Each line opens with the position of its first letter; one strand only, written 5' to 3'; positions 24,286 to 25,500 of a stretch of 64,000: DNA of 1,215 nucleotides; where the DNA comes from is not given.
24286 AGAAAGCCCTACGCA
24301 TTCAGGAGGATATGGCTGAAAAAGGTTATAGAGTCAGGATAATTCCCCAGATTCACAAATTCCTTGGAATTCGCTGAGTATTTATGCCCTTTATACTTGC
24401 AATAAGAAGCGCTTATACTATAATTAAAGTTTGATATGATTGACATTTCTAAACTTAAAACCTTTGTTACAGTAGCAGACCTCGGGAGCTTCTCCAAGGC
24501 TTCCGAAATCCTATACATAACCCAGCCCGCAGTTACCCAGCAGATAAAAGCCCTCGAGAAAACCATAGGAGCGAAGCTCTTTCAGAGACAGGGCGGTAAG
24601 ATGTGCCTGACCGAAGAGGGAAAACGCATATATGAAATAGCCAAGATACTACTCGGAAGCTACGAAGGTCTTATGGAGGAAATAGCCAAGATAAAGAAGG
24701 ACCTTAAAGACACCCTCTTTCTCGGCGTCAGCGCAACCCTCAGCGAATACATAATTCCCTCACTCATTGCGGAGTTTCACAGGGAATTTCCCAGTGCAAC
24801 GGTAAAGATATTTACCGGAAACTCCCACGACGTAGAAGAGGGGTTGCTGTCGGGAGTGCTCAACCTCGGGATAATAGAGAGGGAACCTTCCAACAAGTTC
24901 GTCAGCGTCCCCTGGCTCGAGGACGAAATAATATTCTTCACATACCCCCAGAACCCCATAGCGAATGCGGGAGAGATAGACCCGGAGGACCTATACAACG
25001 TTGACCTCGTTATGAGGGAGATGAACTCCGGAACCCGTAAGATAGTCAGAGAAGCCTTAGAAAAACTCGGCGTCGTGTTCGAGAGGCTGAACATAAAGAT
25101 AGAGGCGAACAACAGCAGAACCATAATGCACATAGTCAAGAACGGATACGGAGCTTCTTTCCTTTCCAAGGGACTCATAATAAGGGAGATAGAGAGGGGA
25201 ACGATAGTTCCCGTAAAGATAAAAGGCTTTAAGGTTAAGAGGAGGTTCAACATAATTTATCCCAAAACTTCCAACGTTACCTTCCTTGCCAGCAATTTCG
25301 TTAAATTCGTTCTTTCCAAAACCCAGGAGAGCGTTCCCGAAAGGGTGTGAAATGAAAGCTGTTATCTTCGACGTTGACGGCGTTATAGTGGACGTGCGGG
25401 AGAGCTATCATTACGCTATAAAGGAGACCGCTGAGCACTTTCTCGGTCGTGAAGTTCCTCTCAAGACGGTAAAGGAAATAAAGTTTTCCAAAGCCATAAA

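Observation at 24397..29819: Shared T-N11-A operator suggests the LysR protein regulates the sox operon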

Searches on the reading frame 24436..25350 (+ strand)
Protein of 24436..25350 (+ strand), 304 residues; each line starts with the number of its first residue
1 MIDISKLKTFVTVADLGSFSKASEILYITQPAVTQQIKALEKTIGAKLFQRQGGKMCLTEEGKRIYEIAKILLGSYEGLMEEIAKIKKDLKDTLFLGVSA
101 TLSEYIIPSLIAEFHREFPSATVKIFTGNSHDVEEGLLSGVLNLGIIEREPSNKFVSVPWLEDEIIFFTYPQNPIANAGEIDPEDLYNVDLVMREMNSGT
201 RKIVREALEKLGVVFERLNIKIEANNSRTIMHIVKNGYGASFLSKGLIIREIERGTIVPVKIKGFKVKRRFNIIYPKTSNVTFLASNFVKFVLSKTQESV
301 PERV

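Call 6: search_protein_families(library=pfam, proteins=[window:24436-25350:+])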
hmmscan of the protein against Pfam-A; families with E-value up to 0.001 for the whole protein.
window:24436-25350:+ (304 aa): 3 families
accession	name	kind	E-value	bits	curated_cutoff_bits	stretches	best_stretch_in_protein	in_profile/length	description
PF03466.25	LysR_substrate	-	8.4e-40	136.8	28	1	90-294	4-206/209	LysR substrate binding domain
PF00126.33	HTH_1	-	3.6e-22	78.5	26.6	1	5-63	2-60/60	Bacterial regulatory helix-turn-helix protein, lysR family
PF12727.12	PBP_like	-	1.3e-05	24.9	27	1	143-250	48-156/193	PBP superfamily domain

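Call 7: search_protein_families(library=ncbifam, proteins=[window:24436-25350:+])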
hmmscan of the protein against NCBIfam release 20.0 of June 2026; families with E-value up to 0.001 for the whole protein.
window:24436-25350:+ (304 aa): 55 families (the best 25 are shown)
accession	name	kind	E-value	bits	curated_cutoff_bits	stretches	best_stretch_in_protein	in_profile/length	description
NF040786.1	LysR_Sec_metab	equivalog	4.7e-71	239.2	250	1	3-294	2-296/298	selenium metabolism-associated LysR family transcriptional regulator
NF008095.0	PRK10837.1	subfamily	8.1e-47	159.8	281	1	2-290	3-284/290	LysR family transcriptional regulator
NF040889.1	trans_reg_YeiE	equivalog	2.4e-45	155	480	1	2-281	3-275/288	DNA-binding transcriptional regulator YeiE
TIGR03339.1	phn_lysR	subfamily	1.7e-41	142.3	341.1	1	6-289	1-276/279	aminoethylphosphonate catabolism associated LysR family transcriptional regulator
NF047520.1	trans_act_CidR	equivalog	4.1e-41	141.1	415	1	2-293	1-289/292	cidABC operon transcriptional activator CidR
NF045990.1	TransRegCbbRRhodb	equivalog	2.3e-40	138.6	450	1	2-296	6-300/304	LysR family regulator CbbR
NF041036.1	decaheme_TF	subfamily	3.8e-39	135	210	1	3-295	2-295/301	multiheme cytochrome-associated LysR family transcriptional regulator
NF008416.0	PRK11242.1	equivalog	1.2e-32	113.5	277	1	6-299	5-294/300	transcriptional regulator CynR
NF053705.1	TransRegGltCGpos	equivalog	1.1e-31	110.2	350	1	4-293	3-290/300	glutamate biosynthesis transcriptional regulator GltC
NF007307.0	PRK09791.1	equivalog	3.5e-28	98.6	336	1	2-292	5-293/302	LysR family transcriptional regulator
TIGR02424.1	TF_pcaQ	equivalog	1.4e-27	96.4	303.8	1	4-262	5-264/300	pca operon transcription factor PcaQ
NF045775.1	acetoin_reg_AlsR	exception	6.6e-27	94.7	430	1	4-290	3-286/290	acetoin biosynthesis transcriptional regulator AlsR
NF052633.1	LysR_TF_PsrA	exception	9.9e-27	93.6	540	1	2-294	5-294/297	L-proline-binding transcription factor PsrA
NF008352.0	PRK11139.1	subfamily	3e-26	92.2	288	1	5-298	9-294/305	transcriptional regulator GcvA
NF007385.0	PRK09906.1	equivalog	7.9e-25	87.6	356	1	4-247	3-245/296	DNA-binding transcriptional regulator HcaR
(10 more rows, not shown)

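Call 12: find_related_loci(query=window:24436-25347:+, collection=genome_contigs, flank=10000)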
Query window:24436-25347:+ (304 aa) in genome_contigs; peptide patterns used: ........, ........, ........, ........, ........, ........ (x = any residue, [..] = any of these).
590 stretches matched a pattern; 161 encode a relative of the query (tblastn E <= 1e-3); the best 80 are kept; 80 distinct loci.
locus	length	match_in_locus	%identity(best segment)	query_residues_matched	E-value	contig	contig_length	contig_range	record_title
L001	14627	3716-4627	94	1-304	0e+0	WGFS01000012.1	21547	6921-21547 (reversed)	MAG: Aquificaceae bacterium isolate S146_91_esom k151_13314, whole genome shotgun sequence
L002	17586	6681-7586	94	1-302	0e+0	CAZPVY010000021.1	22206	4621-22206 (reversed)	MAG TPA_asm: uncultured Aquifex sp. isolate SRP216583_co2_106 genome assembly, contig: NODE_1574_length_22206_cov_9.4676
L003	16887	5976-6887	93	1-304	0e+0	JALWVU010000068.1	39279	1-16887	MAG: Aquificaceae bacterium isolate T2_maxbin2_scaf2bin.168 T2_NODE_663_length_39279_cov_23.583648, whole genome shotgun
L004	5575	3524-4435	91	1-304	0e+0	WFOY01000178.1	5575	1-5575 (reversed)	MAG: Aquificaceae bacterium isolate S012_30 k151_347141, whole genome shotgun sequence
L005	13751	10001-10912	91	1-304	0e+0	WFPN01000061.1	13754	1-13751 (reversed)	MAG: Aquificaceae bacterium isolate S012_62 k151_167675, whole genome shotgun sequence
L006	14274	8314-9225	91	1-304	0e+0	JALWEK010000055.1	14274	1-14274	MAG: Aquificaceae bacterium isolate T11_metabat1_scaf2bin.084 T11_NODE_1757_length_14274_cov_1.527462, whole genome shot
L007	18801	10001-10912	88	1-304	0e+0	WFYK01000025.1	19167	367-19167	MAG: Aquificaceae bacterium isolate S141_91 k151_131375, whole genome shotgun sequence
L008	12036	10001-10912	89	1-304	0e+0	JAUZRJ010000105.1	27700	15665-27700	MAG: Aquificota bacterium isolate GS19_ROV16_BS04-AMOR20_M0129 AMOR20_M0129_contig105, whole genome shotgun sequence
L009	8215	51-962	89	1-304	0e+0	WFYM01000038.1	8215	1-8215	MAG: Aquificaceae bacterium isolate S141_94 k151_166193, whole genome shotgun sequence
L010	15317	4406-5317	92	1-304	0e+0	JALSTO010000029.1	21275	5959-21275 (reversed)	MAG: Aquificaceae bacterium isolate 356-308_metabat2_scaf2bin.111 356-308_scaffold_1405_c1, whole genome shotgun sequenc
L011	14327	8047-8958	87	1-304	3e-177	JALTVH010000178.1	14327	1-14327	MAG: Aquificaceae bacterium isolate S141_maxbin2_scaf2bin.092 S141_NODE_3731_length_14327_cov_8.553239, whole genome sho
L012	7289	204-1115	86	1-304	2e-176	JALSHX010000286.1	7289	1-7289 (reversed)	MAG: Aquificaceae bacterium isolate 354-166_metabat1_scaf2bin.133 354-166_scaffold_9961_c1, whole genome shotgun sequenc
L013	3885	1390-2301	85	1-304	0e+0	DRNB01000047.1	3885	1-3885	MAG TPA_asm: Aquifex aeolicus isolate HyVt-501 HyVt-501_k145_1204257, whole genome shotgun sequence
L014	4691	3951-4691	96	1-247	5e-160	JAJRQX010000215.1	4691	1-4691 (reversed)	MAG: Aquificota bacterium isolate Dive100_bin2.115 k141_1218379, whole genome shotgun sequence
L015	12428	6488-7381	78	1-298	1e-156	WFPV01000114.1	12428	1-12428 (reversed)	MAG: Aquifex sp. isolate S012_82_esom k151_267794, whole genome shotgun sequence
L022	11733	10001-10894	65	1-298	8e-132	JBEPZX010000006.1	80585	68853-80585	MAG: Aquificaceae bacterium isolate 03V1_S199.semibin_refined.046 NODE_288_length_80585_cov_17.737689, whole genome shot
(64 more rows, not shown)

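Call 50: find_homologous_proteins(query=window:24436-25347:+, max_evalue=1e-40)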
Query window:24436-25347:+ (304 aa): 151 proteins with E <= 1e-40 among 3166 candidates; the best 120 are listed.
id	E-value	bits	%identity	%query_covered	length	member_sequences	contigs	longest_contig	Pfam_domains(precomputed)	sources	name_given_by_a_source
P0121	3.7e-182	622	93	100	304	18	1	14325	PF00126.34,PF03466.26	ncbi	-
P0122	8.5e-180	614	91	100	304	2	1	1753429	PF00126.34,PF03466.26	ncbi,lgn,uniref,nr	ncbi:DNA-binding transcriptional LysR family regulator [Hydrogenivirga caldilitoris]|uniref:DNA-bind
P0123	1.4e-179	614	91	100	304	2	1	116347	PF00126.34,PF12727.13,PF03466.26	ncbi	-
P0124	6.2e-179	611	92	100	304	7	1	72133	PF00126.34,PF03466.26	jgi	jgi:DNA-binding transcriptional LysR family regulator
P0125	1.1e-177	607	91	100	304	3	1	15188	PF00126.34,PF03466.26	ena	-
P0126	5.7e-177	605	91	100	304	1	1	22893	PF00126.34,PF03466.26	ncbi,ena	-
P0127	2.5e-176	603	89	100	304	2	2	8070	PF00126.34,PF03466.26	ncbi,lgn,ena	-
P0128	2.6e-176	603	91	100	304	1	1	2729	PF00126.34,PF03466.26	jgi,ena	-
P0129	4.3e-176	602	90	100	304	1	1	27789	PF00126.34,PF12727.13,PF03466.26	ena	-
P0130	1.3e-175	601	89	100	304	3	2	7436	PF00126.34,PF12727.13,PF03466.26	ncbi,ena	-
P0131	8.5e-175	598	88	100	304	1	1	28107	PF00126.34,PF12727.13,PF03466.26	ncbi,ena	-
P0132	6.8e-174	595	90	100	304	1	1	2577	PF00126.34,PF03466.26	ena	-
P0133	2.7e-173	593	89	100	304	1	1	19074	PF00126.34,PF03466.26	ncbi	-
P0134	1.0e-170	584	88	100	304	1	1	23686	PF00126.34,PF03466.26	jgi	-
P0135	2.4e-170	583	88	100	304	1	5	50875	PF00126.34,PF03466.26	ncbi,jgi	-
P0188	1.3e-123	430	62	99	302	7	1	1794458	PF00126.34,PF03466.26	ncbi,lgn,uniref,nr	ncbi:MAG: LysR family transcriptional regulator [Hydrogenobacter thermophilus]|uniref:LysR family tr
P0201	9.3e-100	352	57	96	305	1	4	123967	PF00126.34,PF03466.26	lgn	-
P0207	6.3e-95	336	52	100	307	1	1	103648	PF00126.34,PF03466.26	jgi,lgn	jgi:DNA-binding transcriptional LysR family regulator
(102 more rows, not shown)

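Call 51: search_solved_structures(query=window:24436-25347:+, max_evalue=1e-10)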
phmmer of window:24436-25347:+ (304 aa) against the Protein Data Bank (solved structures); distinct sequences matched with E-value up to 1e-10: 30.
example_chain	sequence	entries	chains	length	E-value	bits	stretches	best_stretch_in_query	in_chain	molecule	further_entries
5y2v_A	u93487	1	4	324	7.8e-33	117.3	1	4-297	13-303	Rubisco operon transcriptional regulator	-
8sbf_A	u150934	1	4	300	2.3e-30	109.2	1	4-274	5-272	Putative transcriptional regulator (LysR family)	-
7erp_A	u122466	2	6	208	2e-27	99.6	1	97-290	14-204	LysR family transcriptional regulator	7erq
7fdf_A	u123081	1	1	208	8.7e-27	97.4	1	97-290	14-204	LysR family transcriptional regulator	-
8sbh_A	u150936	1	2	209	6.1e-26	94.7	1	98-271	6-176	Transcriptional regulator YeiE, LysR family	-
6g4r_B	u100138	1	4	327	1.7e-19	73.5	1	4-292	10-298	Hydrogen peroxide-inducible genes activator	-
6g1d_C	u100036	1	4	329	1.7e-19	73.5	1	4-292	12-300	Hydrogen peroxide-inducible genes activator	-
6g1b_B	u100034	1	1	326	3.8e-19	72.4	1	4-292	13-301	Hydrogen peroxide-inducible genes activator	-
6g1b_J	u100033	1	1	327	3.8e-19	72.4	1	4-292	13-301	Hydrogen peroxide-inducible genes activator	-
4x6g_A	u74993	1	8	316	2.7e-18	69.6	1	4-245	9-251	OxyR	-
3fzv_A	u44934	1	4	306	1.8e-17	66.9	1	5-243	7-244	Probable transcriptional regulator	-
6m5f_A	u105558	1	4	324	2.2e-17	66.6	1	4-243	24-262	Probable transcriptional regulator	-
5z72_A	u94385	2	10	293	6e-17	65.2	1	5-154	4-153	CcpC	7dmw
5z49_B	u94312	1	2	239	2.8e-16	63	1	100-298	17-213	HTH-type transcriptional activator CmpR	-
5z7h_A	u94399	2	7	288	3.6e-15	59.3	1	7-134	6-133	LysR family transcriptional regulator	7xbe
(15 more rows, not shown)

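Call 55: search_solved_structures(query=window:24436-25347:+, max_evalue=1e-24, show_alignments=5)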
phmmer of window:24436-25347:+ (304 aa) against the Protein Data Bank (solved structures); distinct sequences matched with E-value up to 1e-24: 5.
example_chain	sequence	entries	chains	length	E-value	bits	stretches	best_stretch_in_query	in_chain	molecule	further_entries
5y2v_A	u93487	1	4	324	7.8e-33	117.3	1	4-297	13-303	Rubisco operon transcriptional regulator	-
8sbf_A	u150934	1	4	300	2.3e-30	109.2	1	4-274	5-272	Putative transcriptional regulator (LysR family)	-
7erp_A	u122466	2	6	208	2e-27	99.6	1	97-290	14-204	LysR family transcriptional regulator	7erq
7fdf_A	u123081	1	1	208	8.7e-27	97.4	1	97-290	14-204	LysR family transcriptional regulator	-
8sbh_A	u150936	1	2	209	6.1e-26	94.7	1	98-271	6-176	Transcriptional regulator YeiE, LysR family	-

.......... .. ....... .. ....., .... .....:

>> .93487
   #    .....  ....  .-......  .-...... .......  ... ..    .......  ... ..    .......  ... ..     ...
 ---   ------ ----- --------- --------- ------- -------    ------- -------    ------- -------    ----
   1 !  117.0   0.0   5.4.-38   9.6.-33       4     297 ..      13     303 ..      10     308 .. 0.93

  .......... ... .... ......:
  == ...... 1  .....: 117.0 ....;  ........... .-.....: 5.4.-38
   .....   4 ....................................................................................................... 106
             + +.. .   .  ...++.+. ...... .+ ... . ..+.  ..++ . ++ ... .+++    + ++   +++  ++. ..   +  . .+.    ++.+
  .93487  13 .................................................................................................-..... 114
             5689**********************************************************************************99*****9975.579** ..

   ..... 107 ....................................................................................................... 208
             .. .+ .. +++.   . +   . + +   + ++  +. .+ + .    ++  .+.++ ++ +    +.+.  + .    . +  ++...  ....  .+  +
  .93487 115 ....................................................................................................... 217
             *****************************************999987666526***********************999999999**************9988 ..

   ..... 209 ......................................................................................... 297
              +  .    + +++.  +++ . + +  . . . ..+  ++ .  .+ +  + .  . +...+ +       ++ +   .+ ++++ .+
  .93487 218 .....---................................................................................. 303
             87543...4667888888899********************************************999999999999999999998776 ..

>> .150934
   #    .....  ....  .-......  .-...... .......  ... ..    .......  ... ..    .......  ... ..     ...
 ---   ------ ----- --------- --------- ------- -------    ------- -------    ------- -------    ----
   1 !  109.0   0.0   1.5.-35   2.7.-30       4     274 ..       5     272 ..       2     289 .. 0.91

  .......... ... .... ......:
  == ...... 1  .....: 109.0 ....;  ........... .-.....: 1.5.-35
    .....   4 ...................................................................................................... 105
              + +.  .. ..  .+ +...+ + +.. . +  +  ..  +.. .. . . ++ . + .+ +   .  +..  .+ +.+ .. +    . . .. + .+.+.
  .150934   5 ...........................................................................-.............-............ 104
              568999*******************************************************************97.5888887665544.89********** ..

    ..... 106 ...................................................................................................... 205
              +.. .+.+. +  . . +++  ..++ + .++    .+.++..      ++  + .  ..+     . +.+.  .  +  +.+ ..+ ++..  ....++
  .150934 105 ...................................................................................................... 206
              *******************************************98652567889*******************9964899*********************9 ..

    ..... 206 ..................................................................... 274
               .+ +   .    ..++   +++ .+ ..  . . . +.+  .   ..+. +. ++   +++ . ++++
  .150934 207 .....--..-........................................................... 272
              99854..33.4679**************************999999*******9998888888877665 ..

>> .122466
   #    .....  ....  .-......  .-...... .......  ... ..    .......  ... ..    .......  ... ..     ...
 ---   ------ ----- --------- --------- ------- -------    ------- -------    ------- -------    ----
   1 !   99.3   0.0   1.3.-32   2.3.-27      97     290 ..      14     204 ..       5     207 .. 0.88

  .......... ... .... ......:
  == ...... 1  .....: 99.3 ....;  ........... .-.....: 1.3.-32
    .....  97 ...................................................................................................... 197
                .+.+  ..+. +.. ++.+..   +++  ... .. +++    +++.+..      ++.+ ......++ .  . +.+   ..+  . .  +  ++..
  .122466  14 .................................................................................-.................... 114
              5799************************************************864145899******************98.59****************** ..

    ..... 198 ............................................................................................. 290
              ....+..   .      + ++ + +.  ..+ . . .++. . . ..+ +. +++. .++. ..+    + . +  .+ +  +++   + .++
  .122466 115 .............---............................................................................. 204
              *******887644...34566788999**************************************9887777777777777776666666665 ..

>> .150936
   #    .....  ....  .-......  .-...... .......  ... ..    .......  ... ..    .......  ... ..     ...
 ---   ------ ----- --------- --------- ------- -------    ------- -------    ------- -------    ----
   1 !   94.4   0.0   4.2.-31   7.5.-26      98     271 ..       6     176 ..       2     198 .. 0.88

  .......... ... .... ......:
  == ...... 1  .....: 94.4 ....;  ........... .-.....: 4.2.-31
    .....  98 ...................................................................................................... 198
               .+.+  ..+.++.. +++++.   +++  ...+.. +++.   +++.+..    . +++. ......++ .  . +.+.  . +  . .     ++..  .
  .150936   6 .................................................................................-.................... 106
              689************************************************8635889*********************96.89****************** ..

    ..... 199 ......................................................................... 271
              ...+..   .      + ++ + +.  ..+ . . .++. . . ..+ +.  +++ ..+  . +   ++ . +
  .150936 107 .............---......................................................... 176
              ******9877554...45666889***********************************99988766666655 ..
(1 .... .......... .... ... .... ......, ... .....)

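Call 60: search_protein_families(library=pfam, proteins=[L022:8673-9872:-], max_evalue=0.01)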
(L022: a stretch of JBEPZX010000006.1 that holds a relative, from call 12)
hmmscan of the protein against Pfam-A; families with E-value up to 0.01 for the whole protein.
L022:8673-9872:- (399 aa): 10 families
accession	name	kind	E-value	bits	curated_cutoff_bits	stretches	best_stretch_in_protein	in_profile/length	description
PF02754.22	CCG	-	1.3e-40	137.8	20.6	2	170-251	2-84/85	Cysteine-rich domain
PF13183.11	Fer4_8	-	1.6e-12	48.2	27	1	8-76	2-68/68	4Fe-4S dicluster domain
PF13534.11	Fer4_17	-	5e-09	37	22.2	1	10-77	1-61/61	4Fe-4S dicluster domain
PF13484.11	Fer4_16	-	8.8e-07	30.1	30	1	10-74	1-65/66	4Fe-4S double cluster binding domain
PF12838.12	Fer4_7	-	1.2e-05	26.1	27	1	10-75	1-51/52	4Fe-4S dicluster domain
PF13237.11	Fer4_10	-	7.5e-05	23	25.5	1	8-73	6-53/53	4Fe-4S dicluster domain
PF13187.11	Fer4_9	-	0.00011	22.6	27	1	10-75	1-50/52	4Fe-4S dicluster domain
PF00037.32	Fer4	-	0.00045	20.3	21.1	1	10-26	7-23/24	4Fe-4S binding domain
PF12797.12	Fer4_2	-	0.0033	17.7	24.5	1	7-23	6-22/22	4Fe-4S binding domain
PF17179.9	Fer4_22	-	0.0049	18.1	27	0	10-23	1-14/95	4Fe-4S dicluster domain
